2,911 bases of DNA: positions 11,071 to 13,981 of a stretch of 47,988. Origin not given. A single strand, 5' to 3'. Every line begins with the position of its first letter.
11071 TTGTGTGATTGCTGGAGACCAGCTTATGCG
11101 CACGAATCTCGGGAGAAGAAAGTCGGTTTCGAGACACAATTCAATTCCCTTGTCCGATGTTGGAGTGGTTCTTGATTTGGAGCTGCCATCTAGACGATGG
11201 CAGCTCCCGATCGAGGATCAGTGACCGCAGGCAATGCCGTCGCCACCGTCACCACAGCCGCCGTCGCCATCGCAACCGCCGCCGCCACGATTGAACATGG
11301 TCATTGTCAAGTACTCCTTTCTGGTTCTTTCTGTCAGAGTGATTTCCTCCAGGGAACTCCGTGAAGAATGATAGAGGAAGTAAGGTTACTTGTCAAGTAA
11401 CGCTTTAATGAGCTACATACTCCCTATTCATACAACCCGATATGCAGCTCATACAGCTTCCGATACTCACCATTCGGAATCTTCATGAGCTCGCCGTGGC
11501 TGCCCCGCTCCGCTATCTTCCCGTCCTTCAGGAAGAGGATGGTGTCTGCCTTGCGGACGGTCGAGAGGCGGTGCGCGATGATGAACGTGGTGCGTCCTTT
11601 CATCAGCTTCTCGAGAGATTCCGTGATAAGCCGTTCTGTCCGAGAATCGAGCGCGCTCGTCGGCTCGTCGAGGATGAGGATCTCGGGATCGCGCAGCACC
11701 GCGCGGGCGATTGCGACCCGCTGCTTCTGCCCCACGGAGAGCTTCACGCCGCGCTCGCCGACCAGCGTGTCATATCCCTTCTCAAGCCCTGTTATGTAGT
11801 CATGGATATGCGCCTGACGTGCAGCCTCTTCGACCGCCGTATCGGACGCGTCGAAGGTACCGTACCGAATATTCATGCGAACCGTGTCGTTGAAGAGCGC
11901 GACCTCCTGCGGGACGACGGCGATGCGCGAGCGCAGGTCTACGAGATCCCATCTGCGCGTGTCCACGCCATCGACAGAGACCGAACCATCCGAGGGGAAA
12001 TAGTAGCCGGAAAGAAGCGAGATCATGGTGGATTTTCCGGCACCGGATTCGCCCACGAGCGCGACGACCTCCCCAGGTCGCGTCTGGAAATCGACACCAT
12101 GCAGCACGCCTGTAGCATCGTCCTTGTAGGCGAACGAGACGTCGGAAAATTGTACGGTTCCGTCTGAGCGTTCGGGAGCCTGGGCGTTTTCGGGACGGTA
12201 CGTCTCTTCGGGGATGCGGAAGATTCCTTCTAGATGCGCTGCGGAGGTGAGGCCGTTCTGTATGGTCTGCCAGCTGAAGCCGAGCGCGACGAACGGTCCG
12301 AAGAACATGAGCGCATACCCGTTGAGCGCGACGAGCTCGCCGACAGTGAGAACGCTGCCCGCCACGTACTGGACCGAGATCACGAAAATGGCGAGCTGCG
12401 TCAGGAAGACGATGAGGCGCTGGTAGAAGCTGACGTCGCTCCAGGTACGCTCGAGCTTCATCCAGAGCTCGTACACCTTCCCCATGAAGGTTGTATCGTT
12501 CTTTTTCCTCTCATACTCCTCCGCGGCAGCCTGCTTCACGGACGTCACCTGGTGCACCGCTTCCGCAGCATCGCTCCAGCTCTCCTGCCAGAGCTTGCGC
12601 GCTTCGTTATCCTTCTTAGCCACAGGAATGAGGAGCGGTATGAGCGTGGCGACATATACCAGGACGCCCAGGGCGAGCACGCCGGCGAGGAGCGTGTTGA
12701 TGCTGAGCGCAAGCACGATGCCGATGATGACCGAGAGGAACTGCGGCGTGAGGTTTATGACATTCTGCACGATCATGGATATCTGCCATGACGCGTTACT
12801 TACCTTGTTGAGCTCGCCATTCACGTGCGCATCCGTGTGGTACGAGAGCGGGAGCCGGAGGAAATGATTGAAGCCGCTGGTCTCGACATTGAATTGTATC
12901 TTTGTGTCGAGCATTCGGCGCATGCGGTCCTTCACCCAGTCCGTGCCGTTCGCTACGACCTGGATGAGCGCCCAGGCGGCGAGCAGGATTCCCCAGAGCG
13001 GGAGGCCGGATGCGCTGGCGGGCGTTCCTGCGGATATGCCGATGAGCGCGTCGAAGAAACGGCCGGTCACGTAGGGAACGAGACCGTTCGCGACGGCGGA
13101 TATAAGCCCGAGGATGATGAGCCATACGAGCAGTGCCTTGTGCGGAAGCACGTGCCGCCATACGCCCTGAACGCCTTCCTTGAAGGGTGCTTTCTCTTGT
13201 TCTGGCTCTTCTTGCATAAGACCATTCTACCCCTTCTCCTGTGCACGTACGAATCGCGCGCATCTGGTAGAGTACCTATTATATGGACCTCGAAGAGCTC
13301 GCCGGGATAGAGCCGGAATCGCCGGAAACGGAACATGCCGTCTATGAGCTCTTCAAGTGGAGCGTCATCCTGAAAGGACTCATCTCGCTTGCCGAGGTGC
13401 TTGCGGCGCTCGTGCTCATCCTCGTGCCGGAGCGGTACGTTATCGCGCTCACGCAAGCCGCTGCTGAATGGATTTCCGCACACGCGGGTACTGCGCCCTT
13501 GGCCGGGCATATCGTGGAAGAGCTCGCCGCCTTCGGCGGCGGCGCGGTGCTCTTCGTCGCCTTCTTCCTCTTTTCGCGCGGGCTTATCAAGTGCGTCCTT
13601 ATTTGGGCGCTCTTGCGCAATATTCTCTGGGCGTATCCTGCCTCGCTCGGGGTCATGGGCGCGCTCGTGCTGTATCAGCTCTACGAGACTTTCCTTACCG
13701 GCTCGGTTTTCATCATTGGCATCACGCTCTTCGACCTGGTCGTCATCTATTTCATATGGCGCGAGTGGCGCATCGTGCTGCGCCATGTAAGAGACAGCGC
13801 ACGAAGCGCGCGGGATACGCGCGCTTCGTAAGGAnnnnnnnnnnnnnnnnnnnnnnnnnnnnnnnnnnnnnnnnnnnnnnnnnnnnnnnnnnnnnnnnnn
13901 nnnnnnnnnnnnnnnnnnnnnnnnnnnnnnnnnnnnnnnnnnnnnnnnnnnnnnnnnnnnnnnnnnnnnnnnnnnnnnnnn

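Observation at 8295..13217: Candidate peptide-processing locus: ABC exporter, mini-gene A, S9 peptidase, mini-gene B and GNAT, all co-directional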

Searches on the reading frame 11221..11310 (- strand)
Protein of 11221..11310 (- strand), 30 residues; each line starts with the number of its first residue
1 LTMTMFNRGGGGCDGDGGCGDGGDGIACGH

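Call 14: search_protein_families(library=ncbifam, proteins=[window:11221-11310:-], max_evalue=10)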
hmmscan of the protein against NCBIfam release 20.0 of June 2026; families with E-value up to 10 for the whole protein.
seq(30 aa): 0 families

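Call 66: search_protein_families(library=pfam, proteins=[window:11221-11304:-], max_evalue=10)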
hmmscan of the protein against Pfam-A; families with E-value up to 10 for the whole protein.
seq(28 aa): 0 families

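Call 78: search_protein_representatives(protein=window:11221-11310:-)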
Query: 30 residues. Proteins with E-value up to 0.001 (for the whole library): 2; up to 1e-10: 0; up to 1e-30: 0. The best 2 are listed.
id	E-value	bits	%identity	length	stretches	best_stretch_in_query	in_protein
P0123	9.6e-08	46.8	48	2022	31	6-21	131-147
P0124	2.2e-05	39.6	77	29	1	5-30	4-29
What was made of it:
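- The exhaustive protein search found only an S9-adjacent one (call 78), but ORFs shorter than 30 aa are rarely called.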

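Call 95: search_protein_families(library=padloc, proteins=[window:11221-11304:-], max_evalue=0.01)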
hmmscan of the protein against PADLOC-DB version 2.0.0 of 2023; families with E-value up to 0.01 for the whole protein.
seq(28 aa): 0 families

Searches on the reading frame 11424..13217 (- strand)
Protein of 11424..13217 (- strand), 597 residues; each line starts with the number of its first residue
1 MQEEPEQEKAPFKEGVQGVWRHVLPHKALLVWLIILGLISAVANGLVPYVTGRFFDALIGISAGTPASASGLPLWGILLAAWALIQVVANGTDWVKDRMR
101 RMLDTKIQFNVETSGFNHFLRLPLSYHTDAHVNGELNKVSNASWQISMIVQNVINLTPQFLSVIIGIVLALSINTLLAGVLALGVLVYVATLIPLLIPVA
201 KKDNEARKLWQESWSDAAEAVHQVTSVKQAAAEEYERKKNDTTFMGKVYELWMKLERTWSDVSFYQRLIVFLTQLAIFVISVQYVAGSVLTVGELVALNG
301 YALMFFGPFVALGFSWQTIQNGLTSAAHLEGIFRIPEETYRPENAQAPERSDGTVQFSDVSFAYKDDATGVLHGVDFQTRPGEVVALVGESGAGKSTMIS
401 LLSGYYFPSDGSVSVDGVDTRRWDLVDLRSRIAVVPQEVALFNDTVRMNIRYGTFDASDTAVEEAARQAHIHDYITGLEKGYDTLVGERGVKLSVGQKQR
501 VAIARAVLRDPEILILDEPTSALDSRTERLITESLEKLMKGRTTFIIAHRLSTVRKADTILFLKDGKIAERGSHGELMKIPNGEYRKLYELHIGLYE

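Call 5: search_protein_families(library=pfam, proteins=[window:11424-13217:-])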
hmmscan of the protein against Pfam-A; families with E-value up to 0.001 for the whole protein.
window:11424-13217:- (597 aa): 4 families
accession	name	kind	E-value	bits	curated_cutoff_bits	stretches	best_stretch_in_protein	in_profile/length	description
PF00005.33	ABC_tran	-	4.1e-34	118.6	25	1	372-521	1-137/137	ABC transporter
PF00664.28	ABC_membrane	-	4.5e-17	63.1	28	1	33-309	4-274/274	ABC transporter transmembrane region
PF13304.12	AAA_21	-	4.7e-05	24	27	0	494-547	239-295/304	AAA domain, putative AbiEii toxin, Type IV TA system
PF02463.25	SMC_N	-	8e-05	22.6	40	0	424-561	63-209/220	RecF/RecN/SMC N terminal domain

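Call 14: search_protein_families(library=ncbifam, proteins=[window:11424-13217:-], max_evalue=10)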
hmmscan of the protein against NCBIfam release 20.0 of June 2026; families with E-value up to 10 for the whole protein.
window:11424-13217:- (597 aa): 194 families (the best 25 are shown)
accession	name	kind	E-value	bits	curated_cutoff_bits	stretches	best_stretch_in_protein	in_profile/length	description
TIGR02203.1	MsbA_lipidA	equivalog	4.6e-108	362.2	602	1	19-592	5-569/572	lipid A export permease/ATP-binding protein MsbA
TIGR02204.1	MsbA_rel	hypoth_equivalog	9.8e-108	361.3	780.4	1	18-591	8-574/576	ABC transporter, permease/ATP-binding protein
NF010178.0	PRK13657.1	equivalog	2.8e-105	353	733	1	26-588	17-566/588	glucan ABC transporter ATP-binding protein/ permease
NF052233.1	CphA_assoc_ABC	equivalog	1.4e-99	334.5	880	1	9-590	165-741/766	cyanophycin metabolism-associated ABC transporter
TIGR01846.1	type_I_sec_HlyB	subfamily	5e-99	332.5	725.55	1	77-591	180-691/694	type I secretion system permease/ATPase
NF045513.1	HepA_fam_ABC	equivalog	7.2e-99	331.9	725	1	90-580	109-598/610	heterocyst formation ABC transporter subunit HepA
TIGR00958.1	3a01208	subfamily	5.9e-98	328.9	874.6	1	25-588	158-710/711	antigen peptide transporter 2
TIGR03796.1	NHLM_micro_ABC1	equivalog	3.7e-91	306.4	853.3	1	17-588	143-708/710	NHLP family bacteriocin export ABC transporter peptidase/permease/ATPase subunit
NF008381.0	PRK11176.1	equivalog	1.6e-88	297.5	867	1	92-593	81-580/582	lipid A ABC transporter ATP-binding protein/permease MsbA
TIGR03375.1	type_I_sec_LssB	subfamily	1.1e-86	291.7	693.1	1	160-578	274-689/696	type I secretion system permease/ATPase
TIGR03797.1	NHLM_micro_ABC2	equivalog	4e-83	280.1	709.4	1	28-588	136-681/686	NHLP bacteriocin export ABC transporter permease/ATPase subunit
TIGR01192.1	chvA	subfamily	3.1e-82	277.1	585.4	1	34-589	25-567/585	glucan export ABC transporter ATP-binding protein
TIGR02857.1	CydD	equivalog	3e-74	250.9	435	1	29-562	4-528/529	thiol reductant ABC exporter subunit CydD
NF008364.0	PRK11160.1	equivalog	2.2e-68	231.2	630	1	157-589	141-572/575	heme ABC transporter ATP-binding protein/permease CydC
TIGR01193.1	bacteriocin_ABC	subfamily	1.4e-67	228.7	523.85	1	27-589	155-706/708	peptide cleavage/export ABC transporter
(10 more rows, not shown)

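Call 24: find_related_loci(query=window:11424-13217:-, collection=metagenome_contigs, flank=7000)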
Query window:11424-13217:- (597 aa) in metagenome_contigs; peptide patterns used: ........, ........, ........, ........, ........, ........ (x = any residue, [..] = any of these).
58 stretches matched a pattern; 9 encode a relative of the query (tblastn E <= 1e-3); 9 distinct loci.
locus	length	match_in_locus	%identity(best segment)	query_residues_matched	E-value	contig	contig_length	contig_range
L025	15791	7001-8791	85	1-597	0e+0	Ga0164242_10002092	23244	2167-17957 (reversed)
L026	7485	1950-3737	81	1-597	0e+0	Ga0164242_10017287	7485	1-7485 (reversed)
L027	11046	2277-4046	59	8-596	0e+0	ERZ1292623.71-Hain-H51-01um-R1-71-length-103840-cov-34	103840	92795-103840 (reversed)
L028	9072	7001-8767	59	8-596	0e+0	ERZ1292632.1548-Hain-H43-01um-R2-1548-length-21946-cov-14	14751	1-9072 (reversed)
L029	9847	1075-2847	59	7-596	0e+0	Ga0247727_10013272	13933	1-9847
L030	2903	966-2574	62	8-596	1e-170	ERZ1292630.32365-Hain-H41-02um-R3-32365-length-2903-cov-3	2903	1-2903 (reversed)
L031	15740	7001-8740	33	14-592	5e-71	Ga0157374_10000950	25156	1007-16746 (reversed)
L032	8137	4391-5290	38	287-589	2e-62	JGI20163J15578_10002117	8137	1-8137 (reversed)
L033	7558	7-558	47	405-589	7e-49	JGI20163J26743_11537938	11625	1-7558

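Call 95: search_protein_families(library=padloc, proteins=[window:11424-13217:-], max_evalue=0.01)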
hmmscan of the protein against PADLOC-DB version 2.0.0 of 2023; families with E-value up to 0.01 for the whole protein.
window:11424-13217:- (597 aa): 7 families
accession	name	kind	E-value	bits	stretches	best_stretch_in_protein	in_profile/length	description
PDLC04135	mad3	-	1.1e-30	105.5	2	487-582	258-361/374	mads_3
PDLC04140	mad8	-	1.1e-08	33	1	367-554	12-237/314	mads_8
PDLC02980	AriA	-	3.9e-05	21.8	0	474-547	221-295/304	-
PDLC03841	LeoBC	-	0.00012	19.3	1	385-412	80-98/601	-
PDLC04164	AriA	-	0.0014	16.2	0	492-550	171-232/253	-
PDLC04893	PDC-S06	-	0.0049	13.3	1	514-555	648-689/862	-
PDLC02914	ATPase-Toprim_I-B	-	0.0074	13.5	0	493-562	185-258/443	-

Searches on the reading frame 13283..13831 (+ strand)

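Call 5: search_protein_families(library=pfam, proteins=[window:13283-13831:+])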
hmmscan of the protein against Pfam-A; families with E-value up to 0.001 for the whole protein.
window:13283-13831:+ (182 aa): 1 family
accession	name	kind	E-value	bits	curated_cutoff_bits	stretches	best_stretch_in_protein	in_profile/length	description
PF09900.14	DUF2127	-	7.9e-18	65.5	24.3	1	24-161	2-139/140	Predicted membrane protein (DUF2127)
